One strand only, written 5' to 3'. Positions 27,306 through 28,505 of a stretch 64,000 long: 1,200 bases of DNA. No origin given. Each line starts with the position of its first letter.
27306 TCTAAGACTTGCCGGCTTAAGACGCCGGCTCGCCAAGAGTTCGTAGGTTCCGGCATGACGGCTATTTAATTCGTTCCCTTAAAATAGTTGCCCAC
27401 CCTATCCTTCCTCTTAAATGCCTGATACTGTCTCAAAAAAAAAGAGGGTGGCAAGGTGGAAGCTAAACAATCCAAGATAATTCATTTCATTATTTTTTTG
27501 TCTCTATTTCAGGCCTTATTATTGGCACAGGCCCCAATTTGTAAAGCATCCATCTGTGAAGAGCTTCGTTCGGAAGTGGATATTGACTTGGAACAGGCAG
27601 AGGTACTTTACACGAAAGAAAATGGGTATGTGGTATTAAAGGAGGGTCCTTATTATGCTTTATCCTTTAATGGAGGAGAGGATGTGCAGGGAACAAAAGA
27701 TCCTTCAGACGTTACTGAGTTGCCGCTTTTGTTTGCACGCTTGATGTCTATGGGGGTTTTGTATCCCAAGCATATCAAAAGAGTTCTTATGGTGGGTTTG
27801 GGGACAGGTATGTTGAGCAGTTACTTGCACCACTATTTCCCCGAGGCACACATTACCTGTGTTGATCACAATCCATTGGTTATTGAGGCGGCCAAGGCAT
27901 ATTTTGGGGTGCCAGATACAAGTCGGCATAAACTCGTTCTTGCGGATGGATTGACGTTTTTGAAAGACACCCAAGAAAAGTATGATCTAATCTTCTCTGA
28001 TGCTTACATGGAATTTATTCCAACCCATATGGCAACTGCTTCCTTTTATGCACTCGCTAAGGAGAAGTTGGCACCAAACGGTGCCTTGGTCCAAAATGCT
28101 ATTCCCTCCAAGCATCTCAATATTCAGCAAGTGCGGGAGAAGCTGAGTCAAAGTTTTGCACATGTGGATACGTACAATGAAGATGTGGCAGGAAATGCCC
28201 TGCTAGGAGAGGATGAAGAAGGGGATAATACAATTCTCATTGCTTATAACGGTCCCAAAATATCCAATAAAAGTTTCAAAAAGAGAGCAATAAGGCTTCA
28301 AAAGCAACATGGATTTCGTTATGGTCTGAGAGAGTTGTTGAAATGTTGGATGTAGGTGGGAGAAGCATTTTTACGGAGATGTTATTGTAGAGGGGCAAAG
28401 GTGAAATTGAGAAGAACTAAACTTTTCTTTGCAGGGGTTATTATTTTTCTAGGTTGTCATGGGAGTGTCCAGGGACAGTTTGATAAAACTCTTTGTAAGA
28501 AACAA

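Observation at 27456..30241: Three consecutive secreted spermidine-synthase-like (PABS-fold) paralogs at the head of the pilus locus, and a fourth (38690-39589) inside it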

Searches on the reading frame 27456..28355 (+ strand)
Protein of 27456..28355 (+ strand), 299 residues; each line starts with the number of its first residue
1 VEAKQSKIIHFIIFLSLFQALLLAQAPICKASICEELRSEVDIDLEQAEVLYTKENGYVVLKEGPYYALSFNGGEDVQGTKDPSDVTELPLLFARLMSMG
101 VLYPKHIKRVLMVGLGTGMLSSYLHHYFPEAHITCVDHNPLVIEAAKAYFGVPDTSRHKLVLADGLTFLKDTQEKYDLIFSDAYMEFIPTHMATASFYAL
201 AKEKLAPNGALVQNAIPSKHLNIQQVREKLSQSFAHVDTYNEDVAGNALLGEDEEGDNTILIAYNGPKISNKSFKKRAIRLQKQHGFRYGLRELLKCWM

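Call 3: search_protein_families(library=pfam, proteins=[window:27456-28355:+], max_evalue=0.1)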
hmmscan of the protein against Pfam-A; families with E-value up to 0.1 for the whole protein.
window:27456-28355:+ (299 aa): 10 families
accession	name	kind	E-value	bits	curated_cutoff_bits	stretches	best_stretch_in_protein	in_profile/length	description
PF01564.23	Spermine_synth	-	2.4e-13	50.5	22.9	1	96-239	8-158/186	Spermine/spermidine synthase domain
PF13649.12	Methyltransf_25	-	1.1e-08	36.1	27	1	110-209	1-97/97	Methyltransferase domain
PF05175.20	MTS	-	1.9e-08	34.6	23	1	104-242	29-162/170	Methyltransferase small domain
PF08242.18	Methyltransf_12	-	2.1e-06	28.8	30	1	112-210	2-97/98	Methyltransferase domain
PF13847.12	Methyltransf_31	-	6.6e-06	26.3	27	1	109-231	6-127/145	Methyltransferase domain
PF08241.18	Methyltransf_11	-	8.5e-06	26.8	21.2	1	111-212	1-94/95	Methyltransferase domain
PF01135.25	PCMT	-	0.00028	21.1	20.3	1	102-193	69-160/210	Protein-L-isoaspartate(D-aspartate) O-methyltransferase (PCMT)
PF13578.12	Methyltransf_24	-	0.0012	20.2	26.3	1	117-212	11-101/105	Methyltransferase domain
PF06080.18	DUF938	-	0.058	13.6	27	0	105-212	24-136/202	Protein of unknown function (DUF938)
PF01728.25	FtsJ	-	0.068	13.5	24.1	0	107-240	22-162/181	FtsJ-like methyltransferase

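Call 4: search_protein_families(library=ncbifam, proteins=[window:27456-28355:+], max_evalue=0.1)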
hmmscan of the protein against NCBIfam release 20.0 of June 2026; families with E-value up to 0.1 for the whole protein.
window:27456-28355:+ (299 aa): 26 families (the best 25 are shown)
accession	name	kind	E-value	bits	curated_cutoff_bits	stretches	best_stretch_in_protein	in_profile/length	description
NF003380.0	PRK04457.1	equivalog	2.3e-28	99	304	1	73-287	36-243/265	polyamine aminopropyltransferase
NF002010.0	PRK00811.1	equivalog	3e-15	56.2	260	1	102-244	74-224/287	polyamine aminopropyltransferase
NF037959.1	MFS_SpdSyn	subfamily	1.2e-13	50.6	40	1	108-244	277-416/480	fused MFS/spermidine synthase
TIGR00417.1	speE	equivalog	1.1e-12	47.8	249.55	1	105-244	71-217/271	spermidine synthase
NF010703.0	PRK14103.1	equivalog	7.2e-08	32.2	320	1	106-217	29-127/256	trans-aconitate 2-methyltransferase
NF002463.0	PRK01683.1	equivalog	2.6e-07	30.5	297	1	105-227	30-146/258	trans-aconitate 2-methyltransferase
TIGR02072.1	BioC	equivalog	3.4e-06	27.1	184.95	1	105-219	33-138/244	malonyl-ACP O-methyltransferase BioC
NF002956.0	PRK03612.1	equivalog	5e-06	25.2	472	1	104-219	297-421/522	polyamine aminopropyltransferase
NF011529.0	PRK14968.1-3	equivalog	8.4e-05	22.1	162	1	101-183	29-106/198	putative methyltransferase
NF043040.1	corrin_prot_MT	hypoth_equivalog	0.00012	21.6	180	1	107-212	42-146/216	corrinoid protein-associated methyltransferase CpaM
NF007023.0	PRK09489.1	equivalog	0.00013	21.3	295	1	105-211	195-299/342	16S rRNA (guanine(1207)-N(2))-methyltransferase RsmC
TIGR03534.1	RF_mod_PrmC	equivalog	0.00066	19.2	199.1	1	106-181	88-162/253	peptide chain release factor N(5)-glutamine methyltransferase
TIGR04188.1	methyltr_grsp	subfamily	0.0007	19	380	1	105-190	106-189/363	ATP-grasp peptide maturase system methyltransferase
TIGR03533.1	L3_gln_methyl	equivalog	0.00081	18.8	229.7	1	101-182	116-196/284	50S ribosomal protein L3 N(5)-glutamine methyltransferase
TIGR01983.1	UbiG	equivalog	0.0016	17.8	102.95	1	108-215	51-153/228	bifunctional 2-polyprenyl-6-hydroxyphenol methylase/3-demethylubiquinol 3-O-methyltransferase UbiG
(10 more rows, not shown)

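Call 9: find_homologous_proteins(query=A1, max_evalue=0.00001)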
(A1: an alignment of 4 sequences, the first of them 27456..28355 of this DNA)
Query A1 (4 sequences) (299 aa, profile of the alignment): 4 proteins with E <= 0.00001 among 5180 candidates.
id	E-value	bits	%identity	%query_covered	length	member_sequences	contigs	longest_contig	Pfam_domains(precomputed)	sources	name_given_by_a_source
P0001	1.5e-135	470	36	89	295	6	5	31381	-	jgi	-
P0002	5.1e-135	468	100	100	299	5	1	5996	PF13847.13,PF05175.21,PF13649.13,PF01564.24,PF08241.19,PF08242.19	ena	-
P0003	1.4e-23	102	41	41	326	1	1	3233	PF01564.24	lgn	-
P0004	1.3e-6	46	33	25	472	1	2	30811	PF01564.24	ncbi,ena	-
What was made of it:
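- Tried and rejected: It found only the organism's own proteins plus two distant hits (call 9).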

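Call 12: find_encoding_contigs(protein=P0001, flank=10000, max_places=6)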
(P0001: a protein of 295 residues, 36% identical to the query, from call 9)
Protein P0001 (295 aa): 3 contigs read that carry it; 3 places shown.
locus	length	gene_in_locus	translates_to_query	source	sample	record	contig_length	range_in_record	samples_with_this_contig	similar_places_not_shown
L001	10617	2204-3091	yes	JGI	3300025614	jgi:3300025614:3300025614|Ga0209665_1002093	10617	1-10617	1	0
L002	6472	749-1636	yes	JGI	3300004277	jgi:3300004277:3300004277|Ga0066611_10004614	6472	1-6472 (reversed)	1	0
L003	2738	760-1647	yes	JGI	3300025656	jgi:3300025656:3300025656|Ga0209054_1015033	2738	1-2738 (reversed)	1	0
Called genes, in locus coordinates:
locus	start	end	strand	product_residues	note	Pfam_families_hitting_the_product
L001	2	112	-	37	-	?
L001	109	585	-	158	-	PF02381:MraZ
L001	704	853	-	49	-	-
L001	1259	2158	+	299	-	PF01564:Spermine_synth, PF05175:MTS, PF08241:Methyltransf_11 (weak), PF08242:Methyltransf_12 (weak), PF13649:Methyltransf_25, PF13847:Methyltransf_31 (weak)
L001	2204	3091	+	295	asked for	-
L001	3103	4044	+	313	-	PF01564:Spermine_synth, PF08241:Methyltransf_11 (weak), PF08242:Methyltransf_12 (weak), PF13649:Methyltransf_25, PF13847:Methyltransf_31 (weak)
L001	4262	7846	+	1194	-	PF16967:TcfC, PF15976:CooC_C (weak)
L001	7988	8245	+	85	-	-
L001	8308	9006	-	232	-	-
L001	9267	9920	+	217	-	-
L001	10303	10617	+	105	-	?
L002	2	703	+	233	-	?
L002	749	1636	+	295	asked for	-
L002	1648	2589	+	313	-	PF01564:Spermine_synth, PF08241:Methyltransf_11 (weak), PF08242:Methyltransf_12 (weak), PF13649:Methyltransf_25, PF13847:Methyltransf_31 (weak)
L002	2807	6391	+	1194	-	PF16967:TcfC, PF15976:CooC_C (weak)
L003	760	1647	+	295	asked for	-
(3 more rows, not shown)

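Call 13: find_encoding_contigs(protein=P0003, flank=10000, max_places=6)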
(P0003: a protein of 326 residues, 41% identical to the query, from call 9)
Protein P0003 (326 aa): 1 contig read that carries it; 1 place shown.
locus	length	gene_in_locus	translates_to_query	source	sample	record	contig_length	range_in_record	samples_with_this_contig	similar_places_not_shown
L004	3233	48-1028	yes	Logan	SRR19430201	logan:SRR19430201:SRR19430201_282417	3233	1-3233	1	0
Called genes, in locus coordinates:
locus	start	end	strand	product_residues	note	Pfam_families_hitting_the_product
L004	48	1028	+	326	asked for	PF01564:Spermine_synth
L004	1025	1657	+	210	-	PF07690:MFS_1 (weak)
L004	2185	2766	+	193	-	-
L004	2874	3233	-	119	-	?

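Call 15: search_solved_structures(query=A1, max_evalue=0.001, show_alignments=3)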
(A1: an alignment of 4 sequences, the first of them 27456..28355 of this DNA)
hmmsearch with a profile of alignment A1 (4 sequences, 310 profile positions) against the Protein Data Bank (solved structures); distinct sequences matched with E-value up to 0.001: 32.
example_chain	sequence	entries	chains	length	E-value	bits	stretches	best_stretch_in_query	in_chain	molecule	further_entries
5wcj_A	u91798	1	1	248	7e-15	58.5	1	122-236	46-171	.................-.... protein 13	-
3o4f_A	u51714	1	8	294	5.2e-13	52.4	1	104-253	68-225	Spermidine synthase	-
3anx_A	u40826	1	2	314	1.4e-11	47.7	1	120-253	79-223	spermidine synthase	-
1uir_A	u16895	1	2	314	1.5e-11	47.6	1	120-253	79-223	Polyamine Aminopropyltransferase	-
4uoe_A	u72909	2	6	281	1.6e-11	47.5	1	105-229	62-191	SPERMIDINE SYNTHASE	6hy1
2pwp_A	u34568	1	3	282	1.6e-11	47.5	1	105-229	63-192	Spermidine synthase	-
2hte_A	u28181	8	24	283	1.6e-11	47.5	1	105-229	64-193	Spermidine synthase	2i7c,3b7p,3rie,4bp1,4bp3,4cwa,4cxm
2pss_A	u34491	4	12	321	2e-11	47.1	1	105-229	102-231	Spermidine synthase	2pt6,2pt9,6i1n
3gjy_A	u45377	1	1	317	4.7e-11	45.9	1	122-291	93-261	Spermidine synthase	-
2b2c_A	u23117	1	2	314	3.3e-09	39.9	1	120-224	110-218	spermidine synthase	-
1inl_A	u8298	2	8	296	1.7e-08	37.5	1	119-224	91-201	Spermidine synthase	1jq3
7xif_A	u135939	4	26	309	2.7e-08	36.9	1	121-245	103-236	Polyamine aminopropyltransferase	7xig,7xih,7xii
6o64_A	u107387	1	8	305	4.7e-08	36.1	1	120-230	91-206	Spermidine synthase 2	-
2e5w_A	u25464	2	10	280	1.2e-07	34.8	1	120-254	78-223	Probable spermidine synthase | spermidine synthase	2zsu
6o65_A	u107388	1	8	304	1.4e-07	34.5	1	120-247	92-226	Spermidine synthase 1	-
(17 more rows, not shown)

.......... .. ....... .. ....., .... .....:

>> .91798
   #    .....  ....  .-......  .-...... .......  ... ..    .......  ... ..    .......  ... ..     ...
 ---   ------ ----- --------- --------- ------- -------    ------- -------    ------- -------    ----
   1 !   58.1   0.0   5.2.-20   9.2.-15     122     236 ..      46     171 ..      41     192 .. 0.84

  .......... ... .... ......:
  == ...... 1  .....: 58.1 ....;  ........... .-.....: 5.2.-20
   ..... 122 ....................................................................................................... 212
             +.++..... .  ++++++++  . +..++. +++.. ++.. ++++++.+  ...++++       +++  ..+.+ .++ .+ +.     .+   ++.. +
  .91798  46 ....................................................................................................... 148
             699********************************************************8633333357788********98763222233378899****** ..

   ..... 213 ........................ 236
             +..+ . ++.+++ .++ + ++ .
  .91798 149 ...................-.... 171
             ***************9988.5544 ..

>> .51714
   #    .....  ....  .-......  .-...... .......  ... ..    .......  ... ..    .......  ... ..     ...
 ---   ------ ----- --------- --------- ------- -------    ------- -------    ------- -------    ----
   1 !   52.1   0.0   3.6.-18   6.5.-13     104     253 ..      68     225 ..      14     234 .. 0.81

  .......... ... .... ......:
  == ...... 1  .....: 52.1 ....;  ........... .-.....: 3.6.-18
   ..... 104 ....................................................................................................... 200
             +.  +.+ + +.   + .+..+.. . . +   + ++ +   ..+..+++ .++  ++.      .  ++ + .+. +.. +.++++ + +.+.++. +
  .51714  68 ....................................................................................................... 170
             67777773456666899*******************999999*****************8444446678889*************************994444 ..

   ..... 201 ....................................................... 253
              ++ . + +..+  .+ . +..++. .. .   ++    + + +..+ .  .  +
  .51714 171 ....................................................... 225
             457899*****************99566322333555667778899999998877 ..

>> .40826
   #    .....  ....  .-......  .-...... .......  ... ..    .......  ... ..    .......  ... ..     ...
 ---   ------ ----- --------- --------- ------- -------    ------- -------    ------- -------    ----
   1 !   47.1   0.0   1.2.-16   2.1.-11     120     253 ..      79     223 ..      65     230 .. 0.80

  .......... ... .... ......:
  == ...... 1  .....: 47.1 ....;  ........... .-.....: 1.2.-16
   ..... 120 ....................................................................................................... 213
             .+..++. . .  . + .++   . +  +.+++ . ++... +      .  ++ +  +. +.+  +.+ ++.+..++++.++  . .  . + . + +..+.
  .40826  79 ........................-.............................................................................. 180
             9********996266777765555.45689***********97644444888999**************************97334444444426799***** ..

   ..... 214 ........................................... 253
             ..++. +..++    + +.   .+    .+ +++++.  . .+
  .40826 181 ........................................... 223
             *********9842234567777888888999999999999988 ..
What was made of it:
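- The profile of the four paralogs gives METTL13 as the top PDB hit (7e-15; call 15).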

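Call 16: find_related_loci(query=A1, collection=genome_contigs, flank=10000)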
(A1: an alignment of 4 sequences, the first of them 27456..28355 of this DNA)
Query A1 (299 aa) in genome_contigs; peptide patterns used: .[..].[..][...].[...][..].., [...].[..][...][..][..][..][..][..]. (x = any residue, [..] = any of these).
91 stretches matched a pattern; 20 encode a relative of the query (tblastn E <= 1e-3); 20 distinct loci.
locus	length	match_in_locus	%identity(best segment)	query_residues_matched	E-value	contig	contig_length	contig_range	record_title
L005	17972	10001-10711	35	45-295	4e-39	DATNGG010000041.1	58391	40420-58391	MAG TPA_asm: Stellaceae bacterium isolate SMAG_U11315 k141_1382398, whole genome shotgun sequence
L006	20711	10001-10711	33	45-295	2e-34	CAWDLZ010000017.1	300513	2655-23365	MAG: uncultured Alphaproteobacteria bacterium isolate MFD04492.bin.2.120 genome assembly, contig: contig_39244, whole ge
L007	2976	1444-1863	35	108-240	5e-14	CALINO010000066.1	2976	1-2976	MAG: uncultured Arenicella sp. isolate R4_Bin_Bin_82_1 genome assembly, contig: c_000003683339, whole genome shotgun seq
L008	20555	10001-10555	28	104-275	1e-13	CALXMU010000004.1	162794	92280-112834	MAG: uncultured Alphaproteobacteria bacterium isolate BRZ_MD__bin57 genome assembly, contig: BRZ_MD__NODE_110_length_162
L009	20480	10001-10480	29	106-265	2e-12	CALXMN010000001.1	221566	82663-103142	MAG: uncultured Alphaproteobacteria bacterium isolate BRZ_KQ__bin82 genome assembly, contig: BRZ_KQ__NODE_53_length_2215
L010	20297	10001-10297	37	134-234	9e-11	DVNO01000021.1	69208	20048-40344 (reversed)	MAG TPA_asm: Candidatus Enterousia avicola isolate CHK136-897 CHK136__C117752_L69208_ERR2241905, whole genome shotgun se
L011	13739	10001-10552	28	106-275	9e-11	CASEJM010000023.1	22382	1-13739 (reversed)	uncultured proteobacterium isolate Batch3_idba_bin.193 genome assembly, contig: Batch3_idba_bin.193.fa_k87_22508618, who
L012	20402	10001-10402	30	106-241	7e-9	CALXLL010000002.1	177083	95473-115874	MAG: uncultured Alphaproteobacteria bacterium isolate BRZ_E__bin176 genome assembly, contig: BRZ_E__NODE_63_length_17708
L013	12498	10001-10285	29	109-211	4e-8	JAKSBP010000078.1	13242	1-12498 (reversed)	MAG: Clostridia bacterium isolate MAG.191 k141_7287800, whole genome shotgun sequence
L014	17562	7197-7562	28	55-187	9e-8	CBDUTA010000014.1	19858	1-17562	MAG TPA_asm: uncultured bacterium isolate SRR22302374_binner23_Refined_47 genome assembly, contig: ERZ26661914.1469, who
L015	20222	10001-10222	33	104-180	7e-7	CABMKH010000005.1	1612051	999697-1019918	Varibaculum timonense isolate MGYG-HGUT-02421 genome assembly, contig: GUT_GENOME142688_5, whole genome shotgun sequence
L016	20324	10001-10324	34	108-209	1e-6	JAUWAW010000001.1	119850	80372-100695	MAG: Candidatus Nealsonbacteria bacterium isolate CSMAG_1304 CSMAG_1304_k141_1092358_length_119850_cov_13.9976, whole ge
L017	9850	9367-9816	28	44-196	5e-6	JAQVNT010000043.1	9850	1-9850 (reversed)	MAG: Candidatus Delongbacteria bacterium isolate STF1_163 NODE_22274_length_9850_cov_3.936234_Sandtown_F1, whole genome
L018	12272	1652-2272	26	4-213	8e-6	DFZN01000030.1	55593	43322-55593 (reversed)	MAG TPA_asm: bacterium UBP11_UBA4055 isolate UBA4055 UBA4055_contig_98, whole genome shotgun sequence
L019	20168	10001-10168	39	157-211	2e-5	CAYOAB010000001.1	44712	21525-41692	MAG TPA_asm: Candidatus Micrarchaeota archaeon isolate binchicken_co111_165 genome assembly, contig: NODE_1484_length_44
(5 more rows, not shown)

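Call 25: search_protein_representatives(alignment_id=A1)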
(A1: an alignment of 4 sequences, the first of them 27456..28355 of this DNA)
Query: 4 sequences, 310 profile positions. Proteins with E-value up to 0.001 (for the whole library): 20432; up to 1e-10: 6664; up to 1e-30: 126. The best 150 are listed.
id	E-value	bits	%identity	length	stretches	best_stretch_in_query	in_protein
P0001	4.8e-136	469.7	-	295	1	6-310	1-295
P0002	1.6e-135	467.9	-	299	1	1-310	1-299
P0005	1.5e-131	454.9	-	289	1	18-310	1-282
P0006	1.2e-59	218.7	-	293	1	14-310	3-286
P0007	2.8e-58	214.2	-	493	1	55-306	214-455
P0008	5.0e-58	213.4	-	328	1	46-306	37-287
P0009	1.7e-55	205.1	-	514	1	57-305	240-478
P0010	4.2e-53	197.2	-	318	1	57-303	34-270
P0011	7.4e-53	196.4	-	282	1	59-307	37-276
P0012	2.8e-51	191.2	-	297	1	80-306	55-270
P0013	9.6e-51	189.5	-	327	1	55-306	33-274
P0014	2.6e-50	188.1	-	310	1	55-305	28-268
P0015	4.6e-50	187.2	-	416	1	56-305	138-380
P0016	8.4e-50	186.4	-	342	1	11-306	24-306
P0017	1.1e-49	186.0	-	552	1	17-305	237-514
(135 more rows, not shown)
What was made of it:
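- Tried and rejected: The exhaustive HMM search was needed to see the family (call 25).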

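Call 28: find_encoding_contigs(protein=P0006, flank=10000, max_places=6)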
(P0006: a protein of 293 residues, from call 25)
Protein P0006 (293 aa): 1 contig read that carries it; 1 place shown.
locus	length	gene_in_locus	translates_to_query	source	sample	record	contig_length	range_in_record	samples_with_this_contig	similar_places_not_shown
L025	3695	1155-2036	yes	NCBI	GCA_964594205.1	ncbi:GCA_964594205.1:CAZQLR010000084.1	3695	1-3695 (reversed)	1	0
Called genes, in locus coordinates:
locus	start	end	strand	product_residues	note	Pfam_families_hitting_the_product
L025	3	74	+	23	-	?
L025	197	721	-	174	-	-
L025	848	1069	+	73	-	-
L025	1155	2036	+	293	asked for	PF01564:Spermine_synth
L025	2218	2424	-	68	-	PF01717:Meth_synt_2 (weak)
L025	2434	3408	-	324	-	PF01717:Meth_synt_2 (faint)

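Call 43: find_related_loci(query=A1, collection=metagenome_contigs, flank=10000)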
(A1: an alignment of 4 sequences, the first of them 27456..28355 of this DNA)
Query A1 (299 aa) in metagenome_contigs; peptide patterns used: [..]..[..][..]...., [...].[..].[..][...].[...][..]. (x = any residue, [..] = any of these).
418 stretches matched a pattern; 6 encode a relative of the query (tblastn E <= 1e-3); 6 distinct loci.
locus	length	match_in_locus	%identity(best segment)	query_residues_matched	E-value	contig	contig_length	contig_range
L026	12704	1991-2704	34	45-295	3e-41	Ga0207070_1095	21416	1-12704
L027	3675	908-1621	34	45-296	1e-38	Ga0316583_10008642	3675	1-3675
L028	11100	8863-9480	36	77-295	3e-31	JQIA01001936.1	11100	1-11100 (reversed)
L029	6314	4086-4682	36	84-295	2e-30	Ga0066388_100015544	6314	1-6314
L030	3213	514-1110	36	84-295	2e-30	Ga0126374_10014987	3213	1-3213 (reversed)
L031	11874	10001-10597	36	84-295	8e-30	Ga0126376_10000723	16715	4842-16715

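Call 44: predict_structure(alignment_id=A2)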
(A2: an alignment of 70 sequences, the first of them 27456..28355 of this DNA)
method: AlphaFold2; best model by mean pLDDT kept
length: 299 residues; sequences in the alignment: 70
mean_pLDDT: 91.5   pTM: 0.87
mean pLDDT of the five models: 91.5, 91.2, 91.1, 91.1, 90.7
residues with pLDDT >= 90: 234; 70-90: 41; 50-70: 19; < 50: 5
segments of 3 or more residues with pLDDT < 50: 245-249
pLDDT, mean of each block of 10 residues (from residue 1): 79 92 73 92 96 91 97 91 98 97 98 97 98 97 97 98 97 98 71 92 98 90 92 97 57 76 97 97 98 92
secondary structure, 60 per line:
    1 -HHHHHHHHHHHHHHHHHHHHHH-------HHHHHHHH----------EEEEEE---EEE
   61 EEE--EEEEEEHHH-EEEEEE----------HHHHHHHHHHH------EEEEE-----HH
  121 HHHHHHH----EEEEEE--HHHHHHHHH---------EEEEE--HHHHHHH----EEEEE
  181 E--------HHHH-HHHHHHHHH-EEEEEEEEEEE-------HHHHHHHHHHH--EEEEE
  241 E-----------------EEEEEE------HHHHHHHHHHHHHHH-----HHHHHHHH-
elements in order: H2-23 H31-38 E49-54 E58-63 E66-71 E76-81 H92-102 E109-113 H119-127 E132-137 H140-148 E158-162 H165-171 E176-181 H190-193 H195-203 E205-215 H223-233 E236-241 E259-264 H271-285 H291-298
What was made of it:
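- On Polyamine aminopropyltransferase (SpeE/PABS enzymes): AF2 model pLDDT 91.5 with strands 49-81 followed by the Rossmann core (call 44).
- Checked: The AlphaFold2 model of PABS1 is confident (pLDDT 91.5, pTM 0.87) and shows four N-terminal beta strands followed by a Rossmann core (call 44).
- AF2 model pLDDT 91.5 (call 44).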

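Call 47: fold_search(model_id=the predicted structure, library=pdb)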
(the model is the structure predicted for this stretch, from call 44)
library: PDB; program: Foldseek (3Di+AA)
matches with E <= 10: 1926; with E <= 0.001: 1230
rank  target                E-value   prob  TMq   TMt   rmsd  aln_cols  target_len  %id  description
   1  1uir_B                1.4e-14  1.00  0.59  0.56   6.4       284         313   20  Crystal Structure of Polyamine Aminopropyltransfease from Thermus thermophilus (released 2003-08-05)
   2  6bq2_B                2.6e-14  1.00  0.60  0.61   7.3       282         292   20  Crystal structure of Medicago truncatula Thermospermine Synthase (MtTSPS) (released 2018-02-28)
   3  1uir_A                3.7e-14  1.00  0.60  0.58   7.1       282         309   22  Crystal Structure of Polyamine Aminopropyltransfease from Thermus thermophilus (released 2003-08-05)
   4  6bq2_A                5.7e-14  1.00  0.60  0.62   7.2       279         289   19  Crystal structure of Medicago truncatula Thermospermine Synthase (MtTSPS) (released 2018-02-28)
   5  3anx_A                1.4e-13  1.00  0.59  0.57   6.4       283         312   22  Crystal structure of triamine/agmatine aminopropyltransferase (SPEE) from thermus thermophilus, complexed with MTA (released 2011-04-13)
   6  2zsu_E                1.5e-13  1.00  0.61  0.65   4.8       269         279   20  Crystal structure of spermidine synthase from Pyrococcus horikoshii OT3, P1 form (released 2008-10-21)
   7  2zsu_C                3.5e-13  1.00  0.62  0.68   4.9       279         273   19  Crystal structure of spermidine synthase from Pyrococcus horikoshii OT3, P1 form (released 2008-10-21)
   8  6bq6_A                4.0e-13  1.00  0.59  0.60   7.3       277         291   19  Crystal structure of Medicago truncatula Thermospermine Synthase (MtTSPS) in complex with thermospermine (released 2018-02-28)
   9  3gjy                  5.1e-13  1.00  0.63  0.68   4.5       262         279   18  Crystal structure of a probable spermidine synthase from Corynebacterium glutamicum ATCC 13032 (released 2009-03-24)
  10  6o64_A                5.8e-13  1.00  0.61  0.64   4.9       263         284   19  Crystal Structure of Arabidopsis thaliana Spermidine Synthase isoform 2 (AtSPDS2) (released 2019-06-05)
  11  6o64_H                5.8e-13  1.00  0.56  0.59   5.5       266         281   18  Crystal Structure of Arabidopsis thaliana Spermidine Synthase isoform 2 (AtSPDS2) (released 2019-06-05)
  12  6o64_F                7.3e-13  1.00  0.57  0.59   4.6       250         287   20  Crystal Structure of Arabidopsis thaliana Spermidine Synthase isoform 2 (AtSPDS2) (released 2019-06-05)
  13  1inl_C                8.3e-13  1.00  0.62  0.63   4.7       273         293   17  Crystal Structure of Spermidine Synthase from Thermotoga Maritima (released 2001-11-21)
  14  2zsu_F                9.4e-13  1.00  0.62  0.67   4.5       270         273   20  Crystal structure of spermidine synthase from Pyrococcus horikoshii OT3, P1 form (released 2008-10-21)
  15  2e5w_A                1.0e-12  1.00  0.61  0.65   4.7       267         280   20  Crystal structure of spermidine synthase from Pyrococcus horikoshii OT3 (released 2007-06-26)
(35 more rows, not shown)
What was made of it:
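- On Polyamine aminopropyltransferase (SpeE/PABS enzymes): Foldseek top 50 are all PABS enzymes over ~250-300 columns (call 47).
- Checked: The top 50 Foldseek PDB hits are all spermidine or thermospermine synthases, aligned over ~250-300 columns (call 47).
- Foldseek top 50 hits are all PABS enzymes (call 47). The full two-domain PABS fold matches aminopropyltransferases best by Foldseek (call 47).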
